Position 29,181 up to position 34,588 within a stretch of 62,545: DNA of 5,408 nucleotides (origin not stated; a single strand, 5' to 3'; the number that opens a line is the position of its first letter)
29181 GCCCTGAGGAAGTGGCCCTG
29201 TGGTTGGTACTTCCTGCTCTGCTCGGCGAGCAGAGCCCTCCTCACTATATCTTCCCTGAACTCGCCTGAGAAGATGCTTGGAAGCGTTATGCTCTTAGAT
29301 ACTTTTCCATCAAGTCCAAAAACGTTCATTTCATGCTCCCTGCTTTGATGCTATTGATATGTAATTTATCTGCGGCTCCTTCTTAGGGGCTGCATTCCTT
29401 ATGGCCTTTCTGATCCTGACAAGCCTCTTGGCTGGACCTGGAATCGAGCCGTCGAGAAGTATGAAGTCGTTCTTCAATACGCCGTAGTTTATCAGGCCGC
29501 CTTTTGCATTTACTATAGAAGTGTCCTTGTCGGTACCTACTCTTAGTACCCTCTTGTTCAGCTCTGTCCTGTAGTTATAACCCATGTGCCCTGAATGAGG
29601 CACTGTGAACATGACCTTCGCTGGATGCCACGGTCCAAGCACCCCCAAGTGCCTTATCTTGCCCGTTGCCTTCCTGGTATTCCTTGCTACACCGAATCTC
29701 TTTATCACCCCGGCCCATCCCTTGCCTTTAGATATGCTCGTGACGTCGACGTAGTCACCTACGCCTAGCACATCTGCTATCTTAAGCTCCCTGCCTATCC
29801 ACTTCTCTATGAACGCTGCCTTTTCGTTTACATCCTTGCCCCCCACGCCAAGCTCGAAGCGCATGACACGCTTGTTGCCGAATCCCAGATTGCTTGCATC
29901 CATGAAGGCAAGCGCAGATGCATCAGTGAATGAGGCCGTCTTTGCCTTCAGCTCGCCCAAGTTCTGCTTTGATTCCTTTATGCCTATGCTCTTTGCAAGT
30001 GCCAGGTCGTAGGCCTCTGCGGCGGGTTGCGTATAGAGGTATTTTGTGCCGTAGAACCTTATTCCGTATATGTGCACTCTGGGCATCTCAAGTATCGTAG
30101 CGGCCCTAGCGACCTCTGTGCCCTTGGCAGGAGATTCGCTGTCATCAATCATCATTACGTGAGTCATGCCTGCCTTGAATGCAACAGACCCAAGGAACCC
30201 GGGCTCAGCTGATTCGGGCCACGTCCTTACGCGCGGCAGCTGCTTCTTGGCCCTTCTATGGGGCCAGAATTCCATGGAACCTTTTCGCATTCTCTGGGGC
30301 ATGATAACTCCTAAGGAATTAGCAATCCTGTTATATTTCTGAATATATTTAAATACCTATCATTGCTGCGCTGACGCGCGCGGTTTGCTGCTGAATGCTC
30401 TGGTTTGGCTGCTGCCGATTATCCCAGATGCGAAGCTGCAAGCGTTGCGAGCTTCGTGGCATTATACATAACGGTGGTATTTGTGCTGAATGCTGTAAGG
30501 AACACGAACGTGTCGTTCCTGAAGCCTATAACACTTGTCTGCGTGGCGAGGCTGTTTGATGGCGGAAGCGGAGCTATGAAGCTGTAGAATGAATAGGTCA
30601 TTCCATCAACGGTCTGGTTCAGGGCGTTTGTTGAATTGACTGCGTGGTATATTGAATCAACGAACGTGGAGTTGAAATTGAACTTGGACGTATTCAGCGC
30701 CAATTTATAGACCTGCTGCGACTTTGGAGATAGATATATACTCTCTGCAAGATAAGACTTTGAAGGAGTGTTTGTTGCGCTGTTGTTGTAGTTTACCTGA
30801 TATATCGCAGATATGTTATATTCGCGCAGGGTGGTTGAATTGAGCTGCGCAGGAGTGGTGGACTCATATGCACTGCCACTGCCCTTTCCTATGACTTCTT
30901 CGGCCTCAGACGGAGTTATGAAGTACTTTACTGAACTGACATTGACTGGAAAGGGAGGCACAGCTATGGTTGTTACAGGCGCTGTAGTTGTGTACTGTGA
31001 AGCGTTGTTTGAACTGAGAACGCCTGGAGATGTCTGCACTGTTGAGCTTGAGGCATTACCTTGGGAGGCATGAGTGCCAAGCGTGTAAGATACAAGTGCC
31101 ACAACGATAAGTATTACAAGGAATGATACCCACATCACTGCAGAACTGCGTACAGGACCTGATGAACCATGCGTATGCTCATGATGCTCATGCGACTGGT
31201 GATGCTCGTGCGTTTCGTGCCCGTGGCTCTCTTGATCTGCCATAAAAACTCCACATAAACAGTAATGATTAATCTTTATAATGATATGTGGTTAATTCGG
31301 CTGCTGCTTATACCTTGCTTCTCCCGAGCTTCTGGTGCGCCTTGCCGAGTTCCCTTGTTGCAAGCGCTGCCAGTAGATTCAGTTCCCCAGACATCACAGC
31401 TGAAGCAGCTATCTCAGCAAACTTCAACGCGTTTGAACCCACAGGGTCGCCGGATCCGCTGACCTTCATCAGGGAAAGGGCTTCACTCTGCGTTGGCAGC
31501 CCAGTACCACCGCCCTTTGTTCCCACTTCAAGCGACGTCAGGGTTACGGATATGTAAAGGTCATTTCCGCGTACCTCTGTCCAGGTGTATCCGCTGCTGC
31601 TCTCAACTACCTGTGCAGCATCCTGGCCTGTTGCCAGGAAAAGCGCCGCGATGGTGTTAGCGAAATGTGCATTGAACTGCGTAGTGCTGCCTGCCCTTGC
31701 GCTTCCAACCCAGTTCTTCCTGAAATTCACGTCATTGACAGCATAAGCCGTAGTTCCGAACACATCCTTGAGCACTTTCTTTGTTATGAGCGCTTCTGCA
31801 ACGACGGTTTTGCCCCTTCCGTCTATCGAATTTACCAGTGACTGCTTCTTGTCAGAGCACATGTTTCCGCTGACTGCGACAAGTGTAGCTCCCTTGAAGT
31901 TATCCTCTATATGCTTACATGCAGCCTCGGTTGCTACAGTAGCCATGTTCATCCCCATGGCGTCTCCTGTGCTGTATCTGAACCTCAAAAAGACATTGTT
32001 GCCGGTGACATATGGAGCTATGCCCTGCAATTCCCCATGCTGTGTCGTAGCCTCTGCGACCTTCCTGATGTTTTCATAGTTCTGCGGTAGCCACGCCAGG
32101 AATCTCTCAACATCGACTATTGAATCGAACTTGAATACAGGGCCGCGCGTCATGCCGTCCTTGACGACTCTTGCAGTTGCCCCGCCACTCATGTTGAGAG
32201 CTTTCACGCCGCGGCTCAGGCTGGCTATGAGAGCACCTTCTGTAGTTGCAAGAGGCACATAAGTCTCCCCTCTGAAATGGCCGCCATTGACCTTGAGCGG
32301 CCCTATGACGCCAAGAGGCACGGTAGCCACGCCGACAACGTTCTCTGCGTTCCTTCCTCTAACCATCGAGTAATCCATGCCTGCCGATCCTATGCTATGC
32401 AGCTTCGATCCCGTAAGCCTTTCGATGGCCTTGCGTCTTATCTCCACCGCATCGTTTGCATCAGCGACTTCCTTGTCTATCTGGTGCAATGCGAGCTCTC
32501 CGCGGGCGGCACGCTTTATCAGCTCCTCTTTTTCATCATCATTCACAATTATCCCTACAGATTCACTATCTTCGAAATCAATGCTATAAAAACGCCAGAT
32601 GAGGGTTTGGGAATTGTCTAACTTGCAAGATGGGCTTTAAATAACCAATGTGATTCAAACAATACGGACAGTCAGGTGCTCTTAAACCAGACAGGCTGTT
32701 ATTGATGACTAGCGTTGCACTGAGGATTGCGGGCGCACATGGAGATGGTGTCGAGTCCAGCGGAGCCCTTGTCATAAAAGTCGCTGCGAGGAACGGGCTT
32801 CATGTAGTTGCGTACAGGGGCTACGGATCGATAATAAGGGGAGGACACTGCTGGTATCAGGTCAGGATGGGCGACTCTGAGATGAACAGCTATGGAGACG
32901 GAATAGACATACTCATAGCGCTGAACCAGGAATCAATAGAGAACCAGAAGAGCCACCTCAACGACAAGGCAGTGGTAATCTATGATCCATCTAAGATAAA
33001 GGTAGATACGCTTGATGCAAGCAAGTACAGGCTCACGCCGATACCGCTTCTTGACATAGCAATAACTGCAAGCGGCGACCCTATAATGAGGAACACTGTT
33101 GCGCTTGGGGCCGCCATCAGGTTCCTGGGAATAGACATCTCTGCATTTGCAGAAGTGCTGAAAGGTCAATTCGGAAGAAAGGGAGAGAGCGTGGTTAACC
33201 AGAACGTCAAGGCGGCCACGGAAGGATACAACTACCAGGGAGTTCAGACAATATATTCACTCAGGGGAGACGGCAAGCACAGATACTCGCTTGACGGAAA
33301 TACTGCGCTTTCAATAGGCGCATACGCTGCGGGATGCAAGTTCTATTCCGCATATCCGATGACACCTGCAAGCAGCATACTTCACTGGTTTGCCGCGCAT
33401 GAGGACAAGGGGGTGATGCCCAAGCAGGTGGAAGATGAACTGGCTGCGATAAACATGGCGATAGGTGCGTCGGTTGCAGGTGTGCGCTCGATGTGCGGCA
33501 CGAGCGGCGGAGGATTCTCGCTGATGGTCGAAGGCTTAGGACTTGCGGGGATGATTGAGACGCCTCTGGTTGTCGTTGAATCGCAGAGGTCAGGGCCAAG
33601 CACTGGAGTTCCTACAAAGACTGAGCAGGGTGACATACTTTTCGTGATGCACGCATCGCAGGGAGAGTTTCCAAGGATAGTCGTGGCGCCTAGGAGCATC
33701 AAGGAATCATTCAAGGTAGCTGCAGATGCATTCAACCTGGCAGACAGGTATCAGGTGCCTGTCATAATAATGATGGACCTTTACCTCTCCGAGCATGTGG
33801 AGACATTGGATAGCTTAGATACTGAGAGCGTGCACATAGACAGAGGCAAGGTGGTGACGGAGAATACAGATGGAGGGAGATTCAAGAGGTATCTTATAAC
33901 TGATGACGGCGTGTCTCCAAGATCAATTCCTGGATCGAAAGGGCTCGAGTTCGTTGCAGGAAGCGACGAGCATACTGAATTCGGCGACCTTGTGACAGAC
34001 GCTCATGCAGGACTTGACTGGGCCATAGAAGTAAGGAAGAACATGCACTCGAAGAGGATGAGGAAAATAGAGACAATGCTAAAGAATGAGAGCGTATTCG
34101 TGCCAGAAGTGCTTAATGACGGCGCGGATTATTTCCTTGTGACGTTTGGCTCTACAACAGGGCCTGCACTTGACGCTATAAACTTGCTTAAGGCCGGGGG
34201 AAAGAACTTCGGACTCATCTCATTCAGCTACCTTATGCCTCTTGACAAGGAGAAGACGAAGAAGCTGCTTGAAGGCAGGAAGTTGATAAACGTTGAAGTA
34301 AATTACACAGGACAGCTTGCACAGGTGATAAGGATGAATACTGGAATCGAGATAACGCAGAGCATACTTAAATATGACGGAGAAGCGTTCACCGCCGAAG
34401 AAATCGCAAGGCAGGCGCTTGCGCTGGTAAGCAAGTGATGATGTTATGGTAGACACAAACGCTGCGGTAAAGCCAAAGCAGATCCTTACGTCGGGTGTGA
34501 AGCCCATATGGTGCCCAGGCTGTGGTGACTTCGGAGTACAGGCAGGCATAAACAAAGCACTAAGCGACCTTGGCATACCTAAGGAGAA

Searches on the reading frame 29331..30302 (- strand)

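Call 34: search_protein_families(library=pfam, proteins=[window:29331-30302:-], max_evalue=0.0001)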
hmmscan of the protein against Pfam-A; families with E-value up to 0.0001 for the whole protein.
window:29331-30302:- (323 aa): 1 family
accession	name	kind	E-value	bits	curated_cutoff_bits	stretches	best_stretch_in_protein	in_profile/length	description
PF00297.29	Ribosomal_L3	-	6.5e-57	193.6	22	1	4-322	8-369/369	Ribosomal protein L3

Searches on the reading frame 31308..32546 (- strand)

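Call 34: search_protein_families(library=pfam, proteins=[window:31308-32546:-], max_evalue=0.0001)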
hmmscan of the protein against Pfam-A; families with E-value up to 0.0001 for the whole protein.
window:31308-32546:- (412 aa): 1 family
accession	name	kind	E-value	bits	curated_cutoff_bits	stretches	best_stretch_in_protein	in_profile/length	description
PF00368.23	HMG-CoA_red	-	1.3e-130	436.2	27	1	33-409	1-368/368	Hydroxymethylglutaryl-coenzyme A reductase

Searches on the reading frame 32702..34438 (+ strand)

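Call 34: search_protein_families(library=pfam, proteins=[window:32702-34438:+], max_evalue=0.0001)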
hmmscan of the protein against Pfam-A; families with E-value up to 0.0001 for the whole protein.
window:32702-34438:+ (578 aa): 4 families
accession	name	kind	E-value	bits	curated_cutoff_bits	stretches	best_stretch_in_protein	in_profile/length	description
PF01855.24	POR_N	-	2.5e-54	184.9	27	1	206-424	2-211/231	Pyruvate flavodoxin/ferredoxin oxidoreductase, thiamine diP-bdg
PF01558.24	POR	-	1.7e-36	126.4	27.4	1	14-176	2-172/173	Pyruvate ferredoxin/flavodoxin oxidoreductase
PF17147.9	PFOR_II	-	3.1e-07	31.1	27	1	475-568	1-102/102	Pyruvate:ferredoxin oxidoreductase core domain II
PF02780.25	Transketolase_C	-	1e-05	25.9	25.9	1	469-529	4-65/124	Transketolase, C-terminal domain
